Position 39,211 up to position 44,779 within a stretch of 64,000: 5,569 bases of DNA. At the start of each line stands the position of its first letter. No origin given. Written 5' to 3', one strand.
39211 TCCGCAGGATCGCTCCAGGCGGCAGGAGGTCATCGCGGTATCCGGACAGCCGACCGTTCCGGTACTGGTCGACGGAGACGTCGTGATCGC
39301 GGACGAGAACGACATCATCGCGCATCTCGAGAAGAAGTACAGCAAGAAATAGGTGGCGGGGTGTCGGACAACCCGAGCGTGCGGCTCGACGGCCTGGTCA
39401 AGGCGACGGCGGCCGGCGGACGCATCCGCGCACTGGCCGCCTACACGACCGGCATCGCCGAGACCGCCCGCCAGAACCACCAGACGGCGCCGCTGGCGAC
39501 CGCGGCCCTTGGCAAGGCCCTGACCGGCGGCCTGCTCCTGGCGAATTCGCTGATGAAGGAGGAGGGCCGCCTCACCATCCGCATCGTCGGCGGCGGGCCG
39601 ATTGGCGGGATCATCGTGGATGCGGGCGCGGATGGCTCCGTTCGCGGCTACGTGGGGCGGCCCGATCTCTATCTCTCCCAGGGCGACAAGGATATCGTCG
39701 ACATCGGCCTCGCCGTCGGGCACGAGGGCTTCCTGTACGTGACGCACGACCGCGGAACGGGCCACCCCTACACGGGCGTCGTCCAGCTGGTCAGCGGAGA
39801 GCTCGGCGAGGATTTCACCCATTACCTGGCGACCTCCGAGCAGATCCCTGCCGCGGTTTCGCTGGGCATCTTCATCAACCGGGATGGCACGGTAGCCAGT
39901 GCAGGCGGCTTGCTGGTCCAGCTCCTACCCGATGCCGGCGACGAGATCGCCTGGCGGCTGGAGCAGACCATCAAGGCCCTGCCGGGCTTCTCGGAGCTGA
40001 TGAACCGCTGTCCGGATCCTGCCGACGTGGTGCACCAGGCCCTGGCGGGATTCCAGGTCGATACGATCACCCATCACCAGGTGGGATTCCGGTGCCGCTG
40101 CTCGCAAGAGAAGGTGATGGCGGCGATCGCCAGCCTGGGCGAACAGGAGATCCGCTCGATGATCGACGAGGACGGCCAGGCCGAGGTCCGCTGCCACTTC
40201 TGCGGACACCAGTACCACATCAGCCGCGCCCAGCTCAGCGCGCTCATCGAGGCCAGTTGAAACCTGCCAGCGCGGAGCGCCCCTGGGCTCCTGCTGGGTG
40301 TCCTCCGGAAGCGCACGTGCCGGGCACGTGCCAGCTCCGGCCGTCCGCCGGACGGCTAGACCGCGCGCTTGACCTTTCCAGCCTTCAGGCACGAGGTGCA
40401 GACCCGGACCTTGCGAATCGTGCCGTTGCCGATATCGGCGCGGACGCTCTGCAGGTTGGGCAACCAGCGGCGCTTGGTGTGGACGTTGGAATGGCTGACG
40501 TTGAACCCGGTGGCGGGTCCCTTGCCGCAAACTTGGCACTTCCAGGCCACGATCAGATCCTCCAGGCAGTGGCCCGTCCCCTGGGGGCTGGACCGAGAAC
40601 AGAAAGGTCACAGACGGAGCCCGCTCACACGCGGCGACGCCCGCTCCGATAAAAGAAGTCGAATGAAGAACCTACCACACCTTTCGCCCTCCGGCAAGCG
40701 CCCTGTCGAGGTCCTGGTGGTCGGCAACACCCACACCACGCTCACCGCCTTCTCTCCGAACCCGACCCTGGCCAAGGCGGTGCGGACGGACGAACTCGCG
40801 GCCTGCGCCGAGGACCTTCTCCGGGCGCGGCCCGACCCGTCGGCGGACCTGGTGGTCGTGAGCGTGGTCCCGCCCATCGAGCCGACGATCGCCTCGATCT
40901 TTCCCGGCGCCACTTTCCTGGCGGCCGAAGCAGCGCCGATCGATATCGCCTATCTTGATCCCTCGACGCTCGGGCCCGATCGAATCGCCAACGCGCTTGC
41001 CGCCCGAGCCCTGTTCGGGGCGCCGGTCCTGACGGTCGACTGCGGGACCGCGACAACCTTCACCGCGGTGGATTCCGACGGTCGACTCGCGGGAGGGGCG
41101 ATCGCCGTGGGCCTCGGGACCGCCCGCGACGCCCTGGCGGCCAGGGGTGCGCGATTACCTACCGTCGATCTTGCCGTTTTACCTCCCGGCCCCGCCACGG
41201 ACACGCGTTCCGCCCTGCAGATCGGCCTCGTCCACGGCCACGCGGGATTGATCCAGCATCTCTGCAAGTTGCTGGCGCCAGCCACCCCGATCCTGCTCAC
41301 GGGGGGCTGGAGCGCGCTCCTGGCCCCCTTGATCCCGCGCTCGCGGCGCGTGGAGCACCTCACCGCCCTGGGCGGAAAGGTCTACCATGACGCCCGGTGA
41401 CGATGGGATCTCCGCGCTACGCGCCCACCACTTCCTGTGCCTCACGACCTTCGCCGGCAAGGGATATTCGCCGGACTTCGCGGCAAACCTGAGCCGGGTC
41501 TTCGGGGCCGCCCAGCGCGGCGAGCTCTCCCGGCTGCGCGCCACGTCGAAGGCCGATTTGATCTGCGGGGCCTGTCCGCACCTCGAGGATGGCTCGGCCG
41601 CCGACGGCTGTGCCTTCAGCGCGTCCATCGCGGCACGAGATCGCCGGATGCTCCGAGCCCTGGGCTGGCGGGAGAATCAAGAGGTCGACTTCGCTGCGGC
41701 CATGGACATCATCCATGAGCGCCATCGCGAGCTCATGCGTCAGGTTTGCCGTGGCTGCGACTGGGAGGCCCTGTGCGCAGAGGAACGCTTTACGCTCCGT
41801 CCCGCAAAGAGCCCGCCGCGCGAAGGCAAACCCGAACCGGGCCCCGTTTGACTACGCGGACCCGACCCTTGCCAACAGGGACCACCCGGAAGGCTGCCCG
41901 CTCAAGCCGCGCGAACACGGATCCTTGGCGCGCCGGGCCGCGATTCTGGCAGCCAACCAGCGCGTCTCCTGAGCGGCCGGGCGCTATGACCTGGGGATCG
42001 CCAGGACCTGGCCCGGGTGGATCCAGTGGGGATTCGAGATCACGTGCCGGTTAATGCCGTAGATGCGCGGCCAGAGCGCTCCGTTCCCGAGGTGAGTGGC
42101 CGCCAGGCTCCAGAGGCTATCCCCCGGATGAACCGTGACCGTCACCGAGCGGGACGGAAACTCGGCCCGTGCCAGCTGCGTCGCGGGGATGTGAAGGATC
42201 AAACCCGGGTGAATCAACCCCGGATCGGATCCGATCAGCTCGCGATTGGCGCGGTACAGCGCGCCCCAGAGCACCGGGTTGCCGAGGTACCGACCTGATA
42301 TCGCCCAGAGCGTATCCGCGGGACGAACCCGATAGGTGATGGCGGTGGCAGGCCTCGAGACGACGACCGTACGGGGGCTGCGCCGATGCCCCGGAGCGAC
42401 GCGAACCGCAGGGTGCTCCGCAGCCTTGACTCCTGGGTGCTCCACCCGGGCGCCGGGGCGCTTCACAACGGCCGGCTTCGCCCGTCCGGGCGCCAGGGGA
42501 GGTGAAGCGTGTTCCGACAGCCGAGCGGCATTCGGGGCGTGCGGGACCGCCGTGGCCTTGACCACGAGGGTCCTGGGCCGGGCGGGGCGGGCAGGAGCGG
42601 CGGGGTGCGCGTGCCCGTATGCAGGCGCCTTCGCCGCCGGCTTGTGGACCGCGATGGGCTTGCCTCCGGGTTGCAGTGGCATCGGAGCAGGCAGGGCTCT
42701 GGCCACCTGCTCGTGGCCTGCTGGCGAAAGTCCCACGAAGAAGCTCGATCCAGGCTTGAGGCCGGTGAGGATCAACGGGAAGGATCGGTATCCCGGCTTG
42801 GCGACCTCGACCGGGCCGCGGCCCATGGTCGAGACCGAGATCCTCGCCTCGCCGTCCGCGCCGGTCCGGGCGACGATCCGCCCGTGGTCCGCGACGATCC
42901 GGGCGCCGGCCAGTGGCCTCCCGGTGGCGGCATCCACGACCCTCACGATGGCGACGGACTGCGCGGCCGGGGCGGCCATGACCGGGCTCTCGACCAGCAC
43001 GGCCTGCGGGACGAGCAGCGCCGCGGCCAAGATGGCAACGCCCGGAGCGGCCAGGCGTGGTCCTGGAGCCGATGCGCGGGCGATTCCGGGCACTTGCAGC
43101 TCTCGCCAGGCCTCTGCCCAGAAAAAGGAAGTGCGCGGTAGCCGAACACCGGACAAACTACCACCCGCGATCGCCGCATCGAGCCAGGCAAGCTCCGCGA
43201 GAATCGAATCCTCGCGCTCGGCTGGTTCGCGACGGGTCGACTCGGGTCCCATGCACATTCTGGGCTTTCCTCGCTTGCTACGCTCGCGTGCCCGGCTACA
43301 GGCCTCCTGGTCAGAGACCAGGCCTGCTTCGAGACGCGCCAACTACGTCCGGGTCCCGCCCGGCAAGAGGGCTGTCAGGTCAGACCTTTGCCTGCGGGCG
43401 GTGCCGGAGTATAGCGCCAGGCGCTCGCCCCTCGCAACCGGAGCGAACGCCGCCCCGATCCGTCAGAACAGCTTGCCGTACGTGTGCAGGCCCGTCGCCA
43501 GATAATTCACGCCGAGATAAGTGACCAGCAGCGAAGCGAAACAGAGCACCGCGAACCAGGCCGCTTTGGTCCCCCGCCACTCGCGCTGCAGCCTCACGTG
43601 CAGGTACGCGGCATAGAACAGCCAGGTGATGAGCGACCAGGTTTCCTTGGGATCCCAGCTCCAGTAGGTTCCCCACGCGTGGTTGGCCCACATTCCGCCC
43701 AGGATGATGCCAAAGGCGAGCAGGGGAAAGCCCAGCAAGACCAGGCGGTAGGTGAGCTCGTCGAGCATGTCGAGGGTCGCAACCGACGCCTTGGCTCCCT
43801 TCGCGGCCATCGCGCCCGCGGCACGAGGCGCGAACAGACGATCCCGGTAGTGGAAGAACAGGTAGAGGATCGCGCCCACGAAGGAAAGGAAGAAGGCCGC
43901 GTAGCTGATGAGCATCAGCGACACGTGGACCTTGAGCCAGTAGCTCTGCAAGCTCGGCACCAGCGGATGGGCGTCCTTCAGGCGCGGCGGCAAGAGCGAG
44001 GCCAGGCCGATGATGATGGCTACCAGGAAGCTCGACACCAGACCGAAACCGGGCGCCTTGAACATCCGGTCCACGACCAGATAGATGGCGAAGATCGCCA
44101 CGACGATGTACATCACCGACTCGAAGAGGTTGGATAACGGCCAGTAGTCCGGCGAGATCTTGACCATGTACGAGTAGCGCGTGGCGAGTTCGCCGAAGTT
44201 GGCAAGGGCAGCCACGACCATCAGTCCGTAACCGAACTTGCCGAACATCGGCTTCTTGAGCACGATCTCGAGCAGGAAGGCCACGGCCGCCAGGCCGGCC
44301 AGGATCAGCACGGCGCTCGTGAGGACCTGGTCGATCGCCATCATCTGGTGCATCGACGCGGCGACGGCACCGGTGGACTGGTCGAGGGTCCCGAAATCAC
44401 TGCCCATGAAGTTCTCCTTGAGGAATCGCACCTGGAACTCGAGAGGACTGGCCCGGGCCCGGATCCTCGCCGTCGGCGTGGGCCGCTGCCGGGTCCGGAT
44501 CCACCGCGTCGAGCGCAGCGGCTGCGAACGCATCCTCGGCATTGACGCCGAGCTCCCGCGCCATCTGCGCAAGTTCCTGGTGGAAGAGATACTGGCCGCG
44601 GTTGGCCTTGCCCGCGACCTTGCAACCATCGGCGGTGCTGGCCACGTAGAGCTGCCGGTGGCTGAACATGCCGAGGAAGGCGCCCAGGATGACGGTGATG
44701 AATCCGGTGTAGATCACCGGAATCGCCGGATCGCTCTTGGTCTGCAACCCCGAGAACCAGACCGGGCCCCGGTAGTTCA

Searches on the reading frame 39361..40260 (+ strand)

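Call 46: search_protein_families(library=pfam, proteins=[window:39361-40260:+], max_evalue=0.0001)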
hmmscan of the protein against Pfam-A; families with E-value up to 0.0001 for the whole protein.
window:39361-40260:+ (299 aa): 1 family
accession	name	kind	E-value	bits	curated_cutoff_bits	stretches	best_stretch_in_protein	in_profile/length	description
PF01430.24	HSP33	-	1.3e-89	300.8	21.4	1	10-288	1-273/273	Hsp33 protein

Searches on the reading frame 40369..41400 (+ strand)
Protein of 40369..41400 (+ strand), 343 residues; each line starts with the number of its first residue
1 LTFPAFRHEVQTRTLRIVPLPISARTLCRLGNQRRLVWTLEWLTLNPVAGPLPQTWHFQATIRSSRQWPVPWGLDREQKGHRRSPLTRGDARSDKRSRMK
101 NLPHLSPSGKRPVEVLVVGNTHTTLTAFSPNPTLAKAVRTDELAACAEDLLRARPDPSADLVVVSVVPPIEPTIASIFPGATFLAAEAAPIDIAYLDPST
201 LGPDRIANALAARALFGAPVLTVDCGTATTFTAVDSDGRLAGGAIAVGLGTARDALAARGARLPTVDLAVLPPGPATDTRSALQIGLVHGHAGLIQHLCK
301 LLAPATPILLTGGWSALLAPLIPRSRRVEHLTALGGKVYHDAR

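Call 46: search_protein_families(library=pfam, proteins=[window:40369-41400:+], max_evalue=0.0001)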
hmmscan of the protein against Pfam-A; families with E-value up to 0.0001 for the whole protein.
window:40369-41400:+ (343 aa): 1 family
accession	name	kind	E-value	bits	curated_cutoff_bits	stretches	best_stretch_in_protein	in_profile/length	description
PF03309.20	Pan_kinase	-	9e-36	124.1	24.7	1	118-299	6-203/205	Type III pantothenate kinase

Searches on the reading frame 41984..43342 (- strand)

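Call 46: search_protein_families(library=pfam, proteins=[window:41984-43342:-], max_evalue=0.0001)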
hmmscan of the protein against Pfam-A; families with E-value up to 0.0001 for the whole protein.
window:41984-43342:- (452 aa): 2 families
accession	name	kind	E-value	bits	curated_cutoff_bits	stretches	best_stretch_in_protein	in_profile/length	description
PF01476.26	LysM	-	2.3e-15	56.7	20.9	2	403-450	2-43/43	LysM domain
PF13620.12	CarboxypepD_reg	-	6.2e-07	30.1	32.3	1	134-187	5-61/82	Carboxypeptidase regulatory-like domain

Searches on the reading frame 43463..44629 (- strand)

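Call 46: search_protein_families(library=pfam, proteins=[window:43463-44629:-], max_evalue=0.0001)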
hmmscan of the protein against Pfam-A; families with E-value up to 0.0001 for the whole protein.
window:43463-44629:- (388 aa): 1 family
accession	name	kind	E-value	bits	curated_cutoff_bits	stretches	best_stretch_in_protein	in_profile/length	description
PF01578.25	Cytochrom_C_asm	-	9e-56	189.3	29.9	1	165-382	1-212/212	Cytochrome C assembly protein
